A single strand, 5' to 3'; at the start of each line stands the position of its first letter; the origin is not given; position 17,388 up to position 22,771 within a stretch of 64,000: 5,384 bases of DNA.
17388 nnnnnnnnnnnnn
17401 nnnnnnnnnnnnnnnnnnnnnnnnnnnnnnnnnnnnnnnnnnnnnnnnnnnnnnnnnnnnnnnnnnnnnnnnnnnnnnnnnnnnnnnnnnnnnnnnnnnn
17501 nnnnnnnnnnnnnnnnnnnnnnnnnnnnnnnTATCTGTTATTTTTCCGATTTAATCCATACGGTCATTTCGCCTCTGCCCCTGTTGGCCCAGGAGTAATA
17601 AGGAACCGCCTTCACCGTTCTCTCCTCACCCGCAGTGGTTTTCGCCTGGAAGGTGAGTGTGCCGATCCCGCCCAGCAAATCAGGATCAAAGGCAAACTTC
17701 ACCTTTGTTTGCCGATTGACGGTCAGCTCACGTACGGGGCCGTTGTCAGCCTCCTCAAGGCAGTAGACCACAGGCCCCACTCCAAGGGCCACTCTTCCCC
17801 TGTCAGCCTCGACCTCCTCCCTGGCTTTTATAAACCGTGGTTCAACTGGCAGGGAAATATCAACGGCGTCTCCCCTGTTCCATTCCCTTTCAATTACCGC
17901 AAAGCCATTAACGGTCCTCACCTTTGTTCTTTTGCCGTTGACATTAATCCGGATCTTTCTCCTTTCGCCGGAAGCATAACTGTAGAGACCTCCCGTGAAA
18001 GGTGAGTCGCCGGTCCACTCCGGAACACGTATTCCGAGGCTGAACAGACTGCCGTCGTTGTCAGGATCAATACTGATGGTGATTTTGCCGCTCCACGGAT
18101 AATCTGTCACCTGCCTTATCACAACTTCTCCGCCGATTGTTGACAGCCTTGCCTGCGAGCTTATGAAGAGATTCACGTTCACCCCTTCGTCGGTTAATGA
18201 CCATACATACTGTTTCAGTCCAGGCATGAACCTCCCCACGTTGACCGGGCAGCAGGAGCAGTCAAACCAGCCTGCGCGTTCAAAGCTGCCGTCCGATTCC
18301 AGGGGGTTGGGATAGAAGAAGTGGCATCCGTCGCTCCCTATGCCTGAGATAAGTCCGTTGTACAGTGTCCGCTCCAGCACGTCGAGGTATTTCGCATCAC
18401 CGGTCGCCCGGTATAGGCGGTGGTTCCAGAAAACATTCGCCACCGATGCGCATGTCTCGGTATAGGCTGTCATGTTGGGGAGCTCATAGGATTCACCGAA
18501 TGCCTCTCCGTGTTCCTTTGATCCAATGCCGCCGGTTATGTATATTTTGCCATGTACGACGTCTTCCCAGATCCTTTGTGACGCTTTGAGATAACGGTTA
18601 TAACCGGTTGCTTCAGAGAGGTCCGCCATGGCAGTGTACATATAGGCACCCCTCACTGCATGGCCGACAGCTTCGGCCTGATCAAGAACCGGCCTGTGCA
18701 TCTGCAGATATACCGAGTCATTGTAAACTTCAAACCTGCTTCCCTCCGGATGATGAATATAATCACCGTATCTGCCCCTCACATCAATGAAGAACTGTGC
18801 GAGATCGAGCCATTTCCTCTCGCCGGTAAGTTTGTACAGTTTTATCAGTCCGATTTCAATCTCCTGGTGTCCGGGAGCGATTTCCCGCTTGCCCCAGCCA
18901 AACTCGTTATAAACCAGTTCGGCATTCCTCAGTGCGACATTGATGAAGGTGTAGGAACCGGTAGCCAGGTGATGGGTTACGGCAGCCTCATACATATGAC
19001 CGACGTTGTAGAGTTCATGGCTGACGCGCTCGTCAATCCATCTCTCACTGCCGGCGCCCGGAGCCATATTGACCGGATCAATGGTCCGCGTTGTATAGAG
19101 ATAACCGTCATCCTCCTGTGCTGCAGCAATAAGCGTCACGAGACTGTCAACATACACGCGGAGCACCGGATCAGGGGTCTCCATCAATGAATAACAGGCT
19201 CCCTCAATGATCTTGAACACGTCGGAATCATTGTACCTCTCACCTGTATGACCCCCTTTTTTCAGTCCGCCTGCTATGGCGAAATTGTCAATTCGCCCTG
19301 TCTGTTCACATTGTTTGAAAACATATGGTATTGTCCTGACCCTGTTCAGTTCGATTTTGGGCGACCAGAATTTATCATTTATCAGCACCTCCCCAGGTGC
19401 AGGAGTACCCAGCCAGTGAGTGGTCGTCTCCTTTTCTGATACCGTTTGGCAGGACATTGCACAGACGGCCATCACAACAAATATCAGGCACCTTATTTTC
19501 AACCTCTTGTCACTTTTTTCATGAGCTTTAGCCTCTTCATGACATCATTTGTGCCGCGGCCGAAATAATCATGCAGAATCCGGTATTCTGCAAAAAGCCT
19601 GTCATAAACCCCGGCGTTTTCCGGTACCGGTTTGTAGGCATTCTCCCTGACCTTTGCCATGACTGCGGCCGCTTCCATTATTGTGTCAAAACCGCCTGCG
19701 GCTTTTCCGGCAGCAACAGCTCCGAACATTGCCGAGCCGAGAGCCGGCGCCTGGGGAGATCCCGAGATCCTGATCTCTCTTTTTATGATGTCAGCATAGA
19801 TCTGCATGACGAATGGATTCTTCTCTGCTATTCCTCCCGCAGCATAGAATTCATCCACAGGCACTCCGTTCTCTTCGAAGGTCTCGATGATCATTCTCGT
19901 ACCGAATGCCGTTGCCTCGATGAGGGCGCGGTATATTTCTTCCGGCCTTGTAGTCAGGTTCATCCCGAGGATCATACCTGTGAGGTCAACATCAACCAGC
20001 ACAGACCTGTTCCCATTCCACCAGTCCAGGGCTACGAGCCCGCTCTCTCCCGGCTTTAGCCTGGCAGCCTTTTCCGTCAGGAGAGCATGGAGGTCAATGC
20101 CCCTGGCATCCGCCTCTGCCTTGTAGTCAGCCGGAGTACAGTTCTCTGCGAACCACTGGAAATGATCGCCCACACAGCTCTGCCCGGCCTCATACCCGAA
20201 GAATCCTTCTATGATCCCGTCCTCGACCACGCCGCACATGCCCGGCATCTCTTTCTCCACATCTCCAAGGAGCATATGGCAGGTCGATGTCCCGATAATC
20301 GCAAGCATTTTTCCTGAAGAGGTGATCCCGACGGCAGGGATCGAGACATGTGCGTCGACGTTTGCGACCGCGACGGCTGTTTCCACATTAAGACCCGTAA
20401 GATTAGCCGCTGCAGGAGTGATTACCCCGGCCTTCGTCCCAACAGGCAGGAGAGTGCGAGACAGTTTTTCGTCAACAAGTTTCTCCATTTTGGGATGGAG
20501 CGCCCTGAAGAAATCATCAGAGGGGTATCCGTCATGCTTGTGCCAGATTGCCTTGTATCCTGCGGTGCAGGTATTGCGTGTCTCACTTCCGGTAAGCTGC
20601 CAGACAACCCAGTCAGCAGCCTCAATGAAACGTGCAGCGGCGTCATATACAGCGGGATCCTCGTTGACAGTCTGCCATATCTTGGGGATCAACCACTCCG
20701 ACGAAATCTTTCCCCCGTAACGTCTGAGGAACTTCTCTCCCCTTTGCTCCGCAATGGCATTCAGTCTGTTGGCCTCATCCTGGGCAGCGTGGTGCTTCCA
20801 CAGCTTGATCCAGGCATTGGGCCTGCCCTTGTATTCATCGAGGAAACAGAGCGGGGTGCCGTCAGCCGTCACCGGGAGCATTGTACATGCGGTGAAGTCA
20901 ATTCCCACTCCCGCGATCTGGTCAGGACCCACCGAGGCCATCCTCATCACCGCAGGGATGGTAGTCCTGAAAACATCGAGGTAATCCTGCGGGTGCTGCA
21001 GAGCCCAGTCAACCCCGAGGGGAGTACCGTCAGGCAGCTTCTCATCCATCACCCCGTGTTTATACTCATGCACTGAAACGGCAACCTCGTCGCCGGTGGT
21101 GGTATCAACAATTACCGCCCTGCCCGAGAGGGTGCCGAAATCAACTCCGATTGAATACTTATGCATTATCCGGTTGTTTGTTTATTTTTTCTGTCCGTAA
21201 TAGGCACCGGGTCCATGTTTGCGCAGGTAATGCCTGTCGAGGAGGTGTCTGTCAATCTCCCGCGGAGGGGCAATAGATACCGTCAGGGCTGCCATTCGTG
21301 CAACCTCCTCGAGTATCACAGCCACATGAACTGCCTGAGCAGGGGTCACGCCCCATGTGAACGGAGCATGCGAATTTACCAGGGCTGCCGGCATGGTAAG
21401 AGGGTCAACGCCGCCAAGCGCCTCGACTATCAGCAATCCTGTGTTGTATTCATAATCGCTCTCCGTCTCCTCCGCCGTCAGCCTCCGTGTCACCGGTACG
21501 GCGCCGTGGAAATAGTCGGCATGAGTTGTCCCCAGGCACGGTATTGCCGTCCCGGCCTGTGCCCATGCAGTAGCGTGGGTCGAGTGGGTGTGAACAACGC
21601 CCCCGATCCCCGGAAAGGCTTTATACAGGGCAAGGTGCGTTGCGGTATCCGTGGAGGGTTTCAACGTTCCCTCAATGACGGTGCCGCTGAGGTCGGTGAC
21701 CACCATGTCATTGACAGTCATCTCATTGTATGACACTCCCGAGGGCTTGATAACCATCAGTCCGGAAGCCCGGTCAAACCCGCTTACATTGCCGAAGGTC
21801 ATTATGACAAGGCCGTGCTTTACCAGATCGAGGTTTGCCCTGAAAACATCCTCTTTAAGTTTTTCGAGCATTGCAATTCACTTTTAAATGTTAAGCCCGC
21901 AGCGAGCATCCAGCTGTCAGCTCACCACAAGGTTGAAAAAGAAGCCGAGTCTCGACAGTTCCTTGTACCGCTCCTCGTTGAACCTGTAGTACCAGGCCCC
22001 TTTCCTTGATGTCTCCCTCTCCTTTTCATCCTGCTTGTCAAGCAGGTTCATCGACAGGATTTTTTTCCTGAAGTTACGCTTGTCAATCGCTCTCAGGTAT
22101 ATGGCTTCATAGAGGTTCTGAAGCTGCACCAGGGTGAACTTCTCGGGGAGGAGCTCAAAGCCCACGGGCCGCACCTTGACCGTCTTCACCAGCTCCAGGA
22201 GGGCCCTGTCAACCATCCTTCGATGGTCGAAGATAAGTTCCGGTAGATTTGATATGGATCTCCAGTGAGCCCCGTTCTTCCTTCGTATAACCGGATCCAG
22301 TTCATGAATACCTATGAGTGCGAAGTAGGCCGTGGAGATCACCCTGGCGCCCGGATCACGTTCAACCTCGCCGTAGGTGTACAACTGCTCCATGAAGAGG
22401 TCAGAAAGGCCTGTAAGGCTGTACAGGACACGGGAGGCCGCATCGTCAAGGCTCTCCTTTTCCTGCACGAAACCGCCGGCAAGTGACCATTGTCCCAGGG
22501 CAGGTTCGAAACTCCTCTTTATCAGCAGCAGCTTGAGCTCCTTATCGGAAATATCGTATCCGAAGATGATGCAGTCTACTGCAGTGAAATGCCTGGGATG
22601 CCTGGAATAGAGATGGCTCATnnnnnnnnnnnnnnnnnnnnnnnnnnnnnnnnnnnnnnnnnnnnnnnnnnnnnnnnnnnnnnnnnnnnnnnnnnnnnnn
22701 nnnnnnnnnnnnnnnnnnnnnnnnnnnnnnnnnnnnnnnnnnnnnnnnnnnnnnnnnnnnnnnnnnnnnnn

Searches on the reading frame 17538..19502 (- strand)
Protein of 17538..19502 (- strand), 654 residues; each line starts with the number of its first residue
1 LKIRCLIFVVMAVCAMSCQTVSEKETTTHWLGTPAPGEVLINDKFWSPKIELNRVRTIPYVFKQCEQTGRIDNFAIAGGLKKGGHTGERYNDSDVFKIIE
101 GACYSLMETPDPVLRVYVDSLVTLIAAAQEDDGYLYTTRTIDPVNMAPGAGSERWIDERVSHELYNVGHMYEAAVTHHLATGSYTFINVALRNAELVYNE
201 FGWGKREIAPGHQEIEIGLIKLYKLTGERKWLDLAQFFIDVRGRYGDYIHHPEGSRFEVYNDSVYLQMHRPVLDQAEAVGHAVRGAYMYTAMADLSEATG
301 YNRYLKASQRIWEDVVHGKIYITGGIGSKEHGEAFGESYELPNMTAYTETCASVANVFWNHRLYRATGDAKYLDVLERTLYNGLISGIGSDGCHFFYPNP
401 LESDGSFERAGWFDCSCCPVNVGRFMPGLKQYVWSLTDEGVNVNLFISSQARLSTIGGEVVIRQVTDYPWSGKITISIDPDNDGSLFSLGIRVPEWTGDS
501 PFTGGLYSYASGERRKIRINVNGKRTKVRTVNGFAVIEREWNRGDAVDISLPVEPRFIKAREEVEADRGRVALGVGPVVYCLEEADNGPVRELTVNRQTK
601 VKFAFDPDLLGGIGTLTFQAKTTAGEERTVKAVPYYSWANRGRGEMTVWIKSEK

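Call 32: search_protein_families(library=pfam, proteins=[window:17538-19502:-], max_evalue=0.001)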
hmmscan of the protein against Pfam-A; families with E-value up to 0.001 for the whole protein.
window:17538-19502:- (654 aa): 3 families
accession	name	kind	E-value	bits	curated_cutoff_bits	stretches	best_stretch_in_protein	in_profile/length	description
PF07944.18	Beta-AFase-like_GH127_cat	-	1.5e-97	327.4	24.9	1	39-429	2-374/376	Beta-L-arabinofuranosidase, GH127 catalytic domain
PF20737.2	Glyco_hydro127C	-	1.4e-24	86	23.7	1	555-651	1-71/71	Glycoside hydrolase family 127 C-terminal domain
PF20736.2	Glyco_hydro127M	-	4.2e-20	72.1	24.2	1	441-552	2-94/95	Beta-L-arabinofuranosidase, GH127 middle domain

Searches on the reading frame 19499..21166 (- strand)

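Call 32: search_protein_families(library=pfam, proteins=[window:19499-21166:-], max_evalue=0.001)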
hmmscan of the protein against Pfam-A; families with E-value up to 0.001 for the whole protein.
window:19499-21166:- (555 aa): 2 families
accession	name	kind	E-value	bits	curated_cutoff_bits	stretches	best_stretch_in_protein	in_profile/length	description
PF02782.22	FGGY_C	-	4.9e-41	141.1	27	1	288-486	2-198/198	FGGY family of carbohydrate kinases, C-terminal domain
PF00370.27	FGGY_N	-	4.4e-15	56.4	28.8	1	4-274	1-241/245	FGGY family of carbohydrate kinases, N-terminal domain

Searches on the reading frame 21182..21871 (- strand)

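Call 65: search_protein_families(library=pfam, proteins=[window:21182-21871:-], max_evalue=0.001)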
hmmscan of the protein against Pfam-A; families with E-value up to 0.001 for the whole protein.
window:21182-21871:- (229 aa): 1 family
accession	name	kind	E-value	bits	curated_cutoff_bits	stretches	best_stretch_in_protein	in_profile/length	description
PF00596.27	Aldolase_II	-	6.2e-48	163.6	22.2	1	8-194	2-182/183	Class II Aldolase and Adducin N-terminal domain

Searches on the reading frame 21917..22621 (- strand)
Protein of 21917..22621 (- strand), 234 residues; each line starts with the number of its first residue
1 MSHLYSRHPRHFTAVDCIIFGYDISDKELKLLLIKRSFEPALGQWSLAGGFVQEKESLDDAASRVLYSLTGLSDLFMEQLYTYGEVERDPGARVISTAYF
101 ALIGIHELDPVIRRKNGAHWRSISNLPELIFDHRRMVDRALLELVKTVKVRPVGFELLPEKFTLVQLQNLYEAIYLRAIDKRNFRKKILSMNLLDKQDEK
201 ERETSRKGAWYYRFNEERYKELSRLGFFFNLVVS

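Call 65: search_protein_families(library=pfam, proteins=[window:21917-22621:-], max_evalue=0.001)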
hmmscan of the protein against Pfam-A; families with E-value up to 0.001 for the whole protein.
window:21917-22621:- (234 aa): 3 families
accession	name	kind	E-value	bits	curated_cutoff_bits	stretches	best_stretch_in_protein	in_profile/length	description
PF21906.2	NrtR_WHD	-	1.2e-25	89.8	27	1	154-214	1-61/61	NrtR DNA-binding winged helix domain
PF19368.5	AraR_C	-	2.4e-09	37.7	23.8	1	152-222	3-74/82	AraR C-terminal winged HTH domain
PF00293.34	NUDIX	-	7e-08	33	21.1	1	24-102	10-93/134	NUDIX domain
